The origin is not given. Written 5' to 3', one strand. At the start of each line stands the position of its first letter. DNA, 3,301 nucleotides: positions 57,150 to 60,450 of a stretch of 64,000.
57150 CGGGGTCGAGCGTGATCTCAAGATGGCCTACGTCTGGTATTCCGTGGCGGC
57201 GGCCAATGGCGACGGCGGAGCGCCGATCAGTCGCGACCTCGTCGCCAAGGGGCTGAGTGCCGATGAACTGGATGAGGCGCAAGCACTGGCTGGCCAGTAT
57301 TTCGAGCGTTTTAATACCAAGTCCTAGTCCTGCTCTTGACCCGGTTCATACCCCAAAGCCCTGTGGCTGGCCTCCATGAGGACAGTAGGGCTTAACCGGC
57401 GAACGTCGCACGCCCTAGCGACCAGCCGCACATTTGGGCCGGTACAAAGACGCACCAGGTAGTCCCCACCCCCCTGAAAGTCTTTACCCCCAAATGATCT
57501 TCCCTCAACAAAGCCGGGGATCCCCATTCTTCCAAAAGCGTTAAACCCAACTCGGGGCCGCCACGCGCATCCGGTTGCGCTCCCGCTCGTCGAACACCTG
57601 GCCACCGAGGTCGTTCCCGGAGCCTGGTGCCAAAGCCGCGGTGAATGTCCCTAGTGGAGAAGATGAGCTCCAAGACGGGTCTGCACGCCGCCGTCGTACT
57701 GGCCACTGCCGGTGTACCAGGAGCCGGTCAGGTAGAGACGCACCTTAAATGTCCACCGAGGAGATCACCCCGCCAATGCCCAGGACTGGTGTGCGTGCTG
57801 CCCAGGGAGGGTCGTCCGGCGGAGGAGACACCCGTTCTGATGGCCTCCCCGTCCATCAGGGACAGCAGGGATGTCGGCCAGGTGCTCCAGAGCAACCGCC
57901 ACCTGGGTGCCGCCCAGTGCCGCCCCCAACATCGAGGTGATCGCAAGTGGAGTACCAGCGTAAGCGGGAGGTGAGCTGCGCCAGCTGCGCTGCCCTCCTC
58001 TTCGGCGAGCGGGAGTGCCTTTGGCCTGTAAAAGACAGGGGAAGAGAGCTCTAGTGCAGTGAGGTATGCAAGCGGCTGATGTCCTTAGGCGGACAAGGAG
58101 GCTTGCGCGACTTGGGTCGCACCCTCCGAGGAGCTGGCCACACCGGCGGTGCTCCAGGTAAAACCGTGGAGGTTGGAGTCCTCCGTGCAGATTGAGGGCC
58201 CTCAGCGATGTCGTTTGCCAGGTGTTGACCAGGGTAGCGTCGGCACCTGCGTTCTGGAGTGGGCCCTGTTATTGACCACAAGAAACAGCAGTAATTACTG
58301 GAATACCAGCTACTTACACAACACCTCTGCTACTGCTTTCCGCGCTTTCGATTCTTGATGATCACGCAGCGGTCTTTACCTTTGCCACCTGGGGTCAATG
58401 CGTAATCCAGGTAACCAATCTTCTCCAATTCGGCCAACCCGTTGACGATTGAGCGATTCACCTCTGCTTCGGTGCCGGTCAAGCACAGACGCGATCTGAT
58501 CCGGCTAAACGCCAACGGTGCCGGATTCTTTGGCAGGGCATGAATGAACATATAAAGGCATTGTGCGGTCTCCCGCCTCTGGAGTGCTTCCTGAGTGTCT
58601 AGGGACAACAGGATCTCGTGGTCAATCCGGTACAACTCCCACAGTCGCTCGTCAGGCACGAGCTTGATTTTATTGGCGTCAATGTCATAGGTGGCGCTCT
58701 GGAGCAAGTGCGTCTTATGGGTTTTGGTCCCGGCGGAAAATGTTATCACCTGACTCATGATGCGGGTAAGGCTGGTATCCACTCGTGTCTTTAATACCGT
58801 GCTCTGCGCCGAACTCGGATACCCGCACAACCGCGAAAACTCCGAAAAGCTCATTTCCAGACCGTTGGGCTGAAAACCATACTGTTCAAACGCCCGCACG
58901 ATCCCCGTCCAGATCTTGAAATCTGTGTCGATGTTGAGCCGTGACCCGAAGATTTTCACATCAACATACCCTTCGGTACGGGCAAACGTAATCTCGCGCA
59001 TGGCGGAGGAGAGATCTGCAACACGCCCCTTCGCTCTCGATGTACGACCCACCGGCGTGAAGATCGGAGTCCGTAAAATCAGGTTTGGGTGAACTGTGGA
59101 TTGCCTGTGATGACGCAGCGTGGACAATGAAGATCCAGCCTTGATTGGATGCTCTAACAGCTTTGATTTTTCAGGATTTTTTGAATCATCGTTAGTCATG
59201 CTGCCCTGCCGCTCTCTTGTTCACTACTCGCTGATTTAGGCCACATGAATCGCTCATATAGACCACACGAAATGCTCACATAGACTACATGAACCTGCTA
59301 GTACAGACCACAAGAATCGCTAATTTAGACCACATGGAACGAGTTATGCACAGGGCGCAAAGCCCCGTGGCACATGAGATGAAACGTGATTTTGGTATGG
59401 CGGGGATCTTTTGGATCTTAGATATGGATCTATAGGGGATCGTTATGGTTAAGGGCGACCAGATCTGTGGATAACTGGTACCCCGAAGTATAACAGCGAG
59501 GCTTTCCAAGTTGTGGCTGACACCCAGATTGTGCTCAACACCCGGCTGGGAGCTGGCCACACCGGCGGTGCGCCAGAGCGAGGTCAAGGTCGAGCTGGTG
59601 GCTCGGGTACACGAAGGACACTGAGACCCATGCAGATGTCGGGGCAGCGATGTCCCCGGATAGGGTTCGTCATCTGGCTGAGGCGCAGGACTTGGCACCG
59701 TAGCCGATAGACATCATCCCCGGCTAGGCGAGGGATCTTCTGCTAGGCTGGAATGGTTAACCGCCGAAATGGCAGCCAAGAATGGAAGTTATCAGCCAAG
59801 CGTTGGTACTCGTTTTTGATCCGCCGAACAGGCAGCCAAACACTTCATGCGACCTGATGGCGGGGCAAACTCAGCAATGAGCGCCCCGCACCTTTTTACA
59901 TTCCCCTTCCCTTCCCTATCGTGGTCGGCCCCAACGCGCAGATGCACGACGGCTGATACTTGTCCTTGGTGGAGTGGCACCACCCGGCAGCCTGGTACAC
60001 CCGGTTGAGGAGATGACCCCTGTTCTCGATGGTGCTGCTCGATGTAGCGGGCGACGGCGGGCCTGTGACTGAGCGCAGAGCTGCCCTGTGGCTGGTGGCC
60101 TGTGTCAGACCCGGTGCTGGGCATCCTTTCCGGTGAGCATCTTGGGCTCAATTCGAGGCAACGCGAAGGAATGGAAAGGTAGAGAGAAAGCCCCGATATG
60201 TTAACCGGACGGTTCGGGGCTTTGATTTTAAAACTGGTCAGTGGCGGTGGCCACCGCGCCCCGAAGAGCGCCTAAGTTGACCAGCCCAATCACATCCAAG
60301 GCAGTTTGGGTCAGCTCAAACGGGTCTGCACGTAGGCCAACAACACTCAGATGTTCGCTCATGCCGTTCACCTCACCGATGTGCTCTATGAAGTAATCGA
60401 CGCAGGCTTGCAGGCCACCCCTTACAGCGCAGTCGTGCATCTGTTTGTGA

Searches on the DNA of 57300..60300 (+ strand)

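Call 85: search_dna_similar(query=window:57300-60300:+, collection=plasmids, mode=distant, max_rows=30, max_evalue=0.00001)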
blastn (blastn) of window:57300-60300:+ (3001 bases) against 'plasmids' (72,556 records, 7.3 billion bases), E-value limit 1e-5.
Records with a match: 3; places in all: 4; records where one place covers at least 80% of the query: 1.
Best place of each record, by identity: >=99% 2; 60-80% 1.
By first word of the organism name: Aeromonas 3.
By predicted mobility (MOB-suite, as given by PLSDB): mobilizable 2; non-mobilizable 1.
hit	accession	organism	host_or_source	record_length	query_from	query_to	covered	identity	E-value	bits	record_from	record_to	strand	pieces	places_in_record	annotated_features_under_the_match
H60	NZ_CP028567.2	Aeromonas hydrophila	Pure Culture,Sewage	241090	1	3001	100%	99.9%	0e+0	5399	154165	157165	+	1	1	RepB family plasmid replication initiator protein | hypothetical protein | tetratricopeptide repeat protein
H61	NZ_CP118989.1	Aeromonas allosaccharophila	Homo sapiens,cell culture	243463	1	1900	63%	100.0%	0e+0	3427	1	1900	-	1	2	RepB family plasmid replication initiator protein | tetratricopeptide repeat protein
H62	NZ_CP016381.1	Aeromonas hydrophila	Homo sapiens,culture,Perirectal swab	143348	1223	1417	6%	71.4%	4e-17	99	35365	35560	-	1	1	RepB family plasmid replication initiator protein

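Call 86: get_annotated_region(hit=H62, flank=6000)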
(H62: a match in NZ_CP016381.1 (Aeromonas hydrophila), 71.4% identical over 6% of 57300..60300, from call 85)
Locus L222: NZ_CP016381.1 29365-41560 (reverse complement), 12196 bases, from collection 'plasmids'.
description: Aeromonas hydrophila strain AHNIH1 plasmid pASP-135, complete sequence
organism: Aeromonas hydrophila (NCBI taxid 644)
taxonomy: Bacteria; Pseudomonadota; Gammaproteobacteria; Aeromonadales; Aeromonadaceae; Aeromonas; Aeromonas hydrophila
host: -; source: Homo sapiens,culture,Perirectal swab; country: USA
typing (MOB-suite, as given by PLSDB): non-mobilizable; replicon rep_cluster_1416
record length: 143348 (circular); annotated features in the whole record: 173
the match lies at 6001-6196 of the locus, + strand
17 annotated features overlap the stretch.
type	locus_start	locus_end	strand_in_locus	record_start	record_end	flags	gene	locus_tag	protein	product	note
CDS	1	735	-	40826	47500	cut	-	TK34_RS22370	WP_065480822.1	SNF2-related protein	-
CDS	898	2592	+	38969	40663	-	-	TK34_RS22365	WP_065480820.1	portal protein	-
CDS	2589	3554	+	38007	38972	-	-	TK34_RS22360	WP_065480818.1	hypothetical protein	-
CDS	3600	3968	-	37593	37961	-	-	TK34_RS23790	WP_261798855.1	Txe/YoeB family addiction module toxin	GO:0008219 - cell death [Evidence IEA]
CDS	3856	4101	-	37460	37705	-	-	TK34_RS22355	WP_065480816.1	type II toxin-antitoxin system Phd/YefM family antitoxin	GO:0045927 - positive regulation of growth [Evidence IEA]; GO:0006355 - regulation of DNA-templated transcription ...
CDS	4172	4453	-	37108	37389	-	-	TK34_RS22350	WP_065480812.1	hypothetical protein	-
CDS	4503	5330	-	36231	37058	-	-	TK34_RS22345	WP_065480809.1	helix-turn-helix domain-containing protein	-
CDS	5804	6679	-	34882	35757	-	-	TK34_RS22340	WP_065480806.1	RepB family plasmid replication initiator protein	GO:0006270 - DNA replication initiation [Evidence IEA]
CDS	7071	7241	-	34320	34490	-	-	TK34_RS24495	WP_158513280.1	hypothetical protein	-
CDS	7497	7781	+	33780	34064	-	-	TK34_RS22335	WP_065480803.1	hypothetical protein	-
CDS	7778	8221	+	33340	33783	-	-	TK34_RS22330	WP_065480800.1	hypothetical protein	-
CDS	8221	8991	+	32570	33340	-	-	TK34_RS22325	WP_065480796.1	MT-A70 family methyltransferase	-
CDS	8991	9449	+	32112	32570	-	-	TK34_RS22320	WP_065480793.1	hypothetical protein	-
CDS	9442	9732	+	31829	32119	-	-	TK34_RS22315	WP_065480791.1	helix-turn-helix transcriptional regulator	-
CDS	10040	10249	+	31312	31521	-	-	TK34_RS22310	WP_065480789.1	hypothetical protein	-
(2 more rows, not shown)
